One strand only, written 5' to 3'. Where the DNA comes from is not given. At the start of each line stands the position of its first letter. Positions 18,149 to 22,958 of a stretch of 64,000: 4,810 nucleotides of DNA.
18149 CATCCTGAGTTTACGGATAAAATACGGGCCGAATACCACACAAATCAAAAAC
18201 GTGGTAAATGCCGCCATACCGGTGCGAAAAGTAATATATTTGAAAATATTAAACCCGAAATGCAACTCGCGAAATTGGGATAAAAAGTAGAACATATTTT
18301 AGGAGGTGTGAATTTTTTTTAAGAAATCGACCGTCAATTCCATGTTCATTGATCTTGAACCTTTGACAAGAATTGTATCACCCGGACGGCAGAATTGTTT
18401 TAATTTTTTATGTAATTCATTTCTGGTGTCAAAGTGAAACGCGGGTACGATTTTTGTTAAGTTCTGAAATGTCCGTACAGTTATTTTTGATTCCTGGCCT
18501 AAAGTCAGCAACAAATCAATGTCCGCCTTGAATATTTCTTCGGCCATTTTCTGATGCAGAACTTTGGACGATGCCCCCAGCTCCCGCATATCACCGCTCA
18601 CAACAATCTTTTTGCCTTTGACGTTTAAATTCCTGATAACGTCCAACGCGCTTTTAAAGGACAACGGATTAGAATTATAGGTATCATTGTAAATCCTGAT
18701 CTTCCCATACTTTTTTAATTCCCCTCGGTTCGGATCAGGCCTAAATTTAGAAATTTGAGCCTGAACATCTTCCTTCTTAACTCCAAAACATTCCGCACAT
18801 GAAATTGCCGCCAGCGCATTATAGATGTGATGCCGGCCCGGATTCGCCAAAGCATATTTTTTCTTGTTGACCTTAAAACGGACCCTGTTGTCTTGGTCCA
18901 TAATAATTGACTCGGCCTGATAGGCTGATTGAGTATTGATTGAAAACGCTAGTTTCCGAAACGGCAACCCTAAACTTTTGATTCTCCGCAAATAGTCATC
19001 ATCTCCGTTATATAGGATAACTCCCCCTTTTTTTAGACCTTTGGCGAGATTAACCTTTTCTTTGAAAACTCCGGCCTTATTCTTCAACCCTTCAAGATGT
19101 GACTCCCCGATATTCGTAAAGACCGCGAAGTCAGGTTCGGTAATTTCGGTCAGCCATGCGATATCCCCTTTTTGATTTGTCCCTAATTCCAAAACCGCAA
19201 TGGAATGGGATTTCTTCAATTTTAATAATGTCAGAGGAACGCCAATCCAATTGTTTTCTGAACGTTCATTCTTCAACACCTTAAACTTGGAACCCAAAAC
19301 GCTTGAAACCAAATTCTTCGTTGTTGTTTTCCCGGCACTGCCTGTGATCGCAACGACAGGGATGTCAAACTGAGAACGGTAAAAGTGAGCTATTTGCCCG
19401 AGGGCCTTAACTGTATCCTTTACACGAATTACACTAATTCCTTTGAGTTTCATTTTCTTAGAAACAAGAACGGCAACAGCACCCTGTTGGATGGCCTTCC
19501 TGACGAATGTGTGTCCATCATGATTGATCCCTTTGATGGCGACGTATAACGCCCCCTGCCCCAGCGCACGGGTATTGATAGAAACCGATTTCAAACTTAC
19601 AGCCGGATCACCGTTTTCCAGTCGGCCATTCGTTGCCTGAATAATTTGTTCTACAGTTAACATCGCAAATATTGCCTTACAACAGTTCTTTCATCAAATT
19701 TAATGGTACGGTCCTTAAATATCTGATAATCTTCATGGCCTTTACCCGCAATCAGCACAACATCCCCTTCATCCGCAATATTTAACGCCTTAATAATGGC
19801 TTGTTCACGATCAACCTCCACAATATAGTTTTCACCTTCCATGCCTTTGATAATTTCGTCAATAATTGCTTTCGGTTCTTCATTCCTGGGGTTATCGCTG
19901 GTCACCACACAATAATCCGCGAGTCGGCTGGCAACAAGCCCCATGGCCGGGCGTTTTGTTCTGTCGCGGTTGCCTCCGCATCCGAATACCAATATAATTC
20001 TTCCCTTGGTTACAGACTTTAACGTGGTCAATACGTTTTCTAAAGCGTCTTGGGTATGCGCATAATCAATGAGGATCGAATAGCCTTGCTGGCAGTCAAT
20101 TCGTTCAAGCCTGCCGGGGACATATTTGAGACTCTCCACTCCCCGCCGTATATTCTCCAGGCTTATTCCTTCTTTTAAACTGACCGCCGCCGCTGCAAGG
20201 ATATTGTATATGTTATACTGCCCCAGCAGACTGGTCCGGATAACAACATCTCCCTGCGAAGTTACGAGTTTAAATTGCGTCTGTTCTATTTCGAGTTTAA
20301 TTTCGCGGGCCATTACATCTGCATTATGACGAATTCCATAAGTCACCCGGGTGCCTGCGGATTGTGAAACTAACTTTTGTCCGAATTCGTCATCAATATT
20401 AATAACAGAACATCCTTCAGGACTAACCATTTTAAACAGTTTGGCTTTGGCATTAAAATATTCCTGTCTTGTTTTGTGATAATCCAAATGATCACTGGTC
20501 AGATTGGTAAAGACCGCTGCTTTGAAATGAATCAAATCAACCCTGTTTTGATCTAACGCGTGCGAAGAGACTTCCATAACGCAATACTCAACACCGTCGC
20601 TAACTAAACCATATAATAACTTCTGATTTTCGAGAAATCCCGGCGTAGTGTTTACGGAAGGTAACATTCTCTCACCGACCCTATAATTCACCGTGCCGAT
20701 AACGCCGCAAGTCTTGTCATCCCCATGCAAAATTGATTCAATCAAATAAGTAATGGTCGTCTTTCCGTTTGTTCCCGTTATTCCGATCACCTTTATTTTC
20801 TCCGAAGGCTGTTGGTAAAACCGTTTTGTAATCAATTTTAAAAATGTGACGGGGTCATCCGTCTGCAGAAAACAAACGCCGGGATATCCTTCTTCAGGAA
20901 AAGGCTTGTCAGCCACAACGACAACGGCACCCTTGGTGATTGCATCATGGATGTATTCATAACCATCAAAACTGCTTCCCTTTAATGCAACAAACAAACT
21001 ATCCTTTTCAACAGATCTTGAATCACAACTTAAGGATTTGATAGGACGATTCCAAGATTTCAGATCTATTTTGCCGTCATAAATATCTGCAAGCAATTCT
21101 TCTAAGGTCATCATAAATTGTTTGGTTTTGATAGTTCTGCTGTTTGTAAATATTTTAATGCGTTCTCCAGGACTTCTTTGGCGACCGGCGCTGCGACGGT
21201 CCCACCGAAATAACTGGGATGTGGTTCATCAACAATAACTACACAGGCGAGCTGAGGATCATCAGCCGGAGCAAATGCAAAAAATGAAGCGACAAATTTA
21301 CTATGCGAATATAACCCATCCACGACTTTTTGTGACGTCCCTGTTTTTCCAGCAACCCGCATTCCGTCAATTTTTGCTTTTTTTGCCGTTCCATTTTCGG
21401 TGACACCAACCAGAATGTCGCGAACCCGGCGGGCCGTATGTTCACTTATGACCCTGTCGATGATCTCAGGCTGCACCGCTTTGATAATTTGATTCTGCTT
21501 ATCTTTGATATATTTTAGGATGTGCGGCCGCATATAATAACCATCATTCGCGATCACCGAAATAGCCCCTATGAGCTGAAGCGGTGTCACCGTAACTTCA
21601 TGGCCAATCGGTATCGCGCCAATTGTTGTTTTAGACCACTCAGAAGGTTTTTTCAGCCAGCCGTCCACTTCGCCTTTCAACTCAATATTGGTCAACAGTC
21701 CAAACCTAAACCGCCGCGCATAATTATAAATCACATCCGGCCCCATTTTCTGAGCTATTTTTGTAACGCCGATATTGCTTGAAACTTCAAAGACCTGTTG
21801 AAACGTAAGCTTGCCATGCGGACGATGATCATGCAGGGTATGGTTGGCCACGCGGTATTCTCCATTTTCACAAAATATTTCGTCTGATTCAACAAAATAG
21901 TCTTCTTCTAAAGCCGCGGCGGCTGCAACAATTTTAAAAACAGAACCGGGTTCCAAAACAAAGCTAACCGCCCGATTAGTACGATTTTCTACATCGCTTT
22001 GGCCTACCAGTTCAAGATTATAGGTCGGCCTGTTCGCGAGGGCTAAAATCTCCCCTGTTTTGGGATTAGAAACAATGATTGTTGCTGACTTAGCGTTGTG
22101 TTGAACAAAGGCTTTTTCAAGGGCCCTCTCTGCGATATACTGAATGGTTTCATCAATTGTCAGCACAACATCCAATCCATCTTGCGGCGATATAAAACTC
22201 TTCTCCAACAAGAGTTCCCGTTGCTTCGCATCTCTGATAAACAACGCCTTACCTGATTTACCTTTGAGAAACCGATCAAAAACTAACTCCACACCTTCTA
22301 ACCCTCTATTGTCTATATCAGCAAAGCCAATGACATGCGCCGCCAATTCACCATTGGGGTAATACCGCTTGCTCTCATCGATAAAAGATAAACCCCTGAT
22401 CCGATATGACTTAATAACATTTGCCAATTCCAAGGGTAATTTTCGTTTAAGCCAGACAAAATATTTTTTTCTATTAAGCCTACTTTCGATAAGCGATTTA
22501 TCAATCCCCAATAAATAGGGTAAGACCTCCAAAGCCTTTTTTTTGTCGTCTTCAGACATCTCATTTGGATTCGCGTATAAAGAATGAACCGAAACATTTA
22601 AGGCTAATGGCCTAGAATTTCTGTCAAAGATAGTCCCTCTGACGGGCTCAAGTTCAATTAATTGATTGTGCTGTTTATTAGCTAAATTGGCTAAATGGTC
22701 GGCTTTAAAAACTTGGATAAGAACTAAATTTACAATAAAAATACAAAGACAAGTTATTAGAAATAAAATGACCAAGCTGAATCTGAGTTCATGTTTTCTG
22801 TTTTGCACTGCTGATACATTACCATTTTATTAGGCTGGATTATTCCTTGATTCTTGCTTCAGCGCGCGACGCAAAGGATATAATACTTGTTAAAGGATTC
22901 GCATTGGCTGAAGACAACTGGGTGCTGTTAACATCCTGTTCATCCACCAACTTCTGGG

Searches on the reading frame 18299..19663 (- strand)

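Call 86: search_protein_families(library=pfam, proteins=[window:18299-19663:-], max_evalue=0.00001)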
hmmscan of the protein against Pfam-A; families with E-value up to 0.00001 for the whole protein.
window:18299-19663:- (454 aa): 3 families
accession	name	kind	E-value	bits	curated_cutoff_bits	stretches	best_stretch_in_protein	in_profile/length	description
PF08245.18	Mur_ligase_M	-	5.4e-38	131.4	24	1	106-289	1-199/200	Mur ligase middle domain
PF02875.26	Mur_ligase_C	-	8.1e-18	65.9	28.4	1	313-437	2-127/127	Mur ligase, glutamate ligase domain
PF01225.30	Mur_ligase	-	5.1e-09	36.8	21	1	25-95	3-94/95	Mur ligase family, catalytic domain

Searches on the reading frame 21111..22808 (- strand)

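Call 86: search_protein_families(library=pfam, proteins=[window:21111-22808:-], max_evalue=0.00001)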
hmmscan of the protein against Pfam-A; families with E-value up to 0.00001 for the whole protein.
window:21111-22808:- (565 aa): 2 families
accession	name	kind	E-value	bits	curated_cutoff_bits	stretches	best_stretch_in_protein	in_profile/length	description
PF00905.27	Transpeptidase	-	3.5e-75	253.4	22.1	1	243-548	2-299/299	Penicillin binding protein transpeptidase domain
PF03717.20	PBP_dimer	-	4e-21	76.7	24.4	1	54-198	3-175/180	Penicillin-binding Protein dimerisation domain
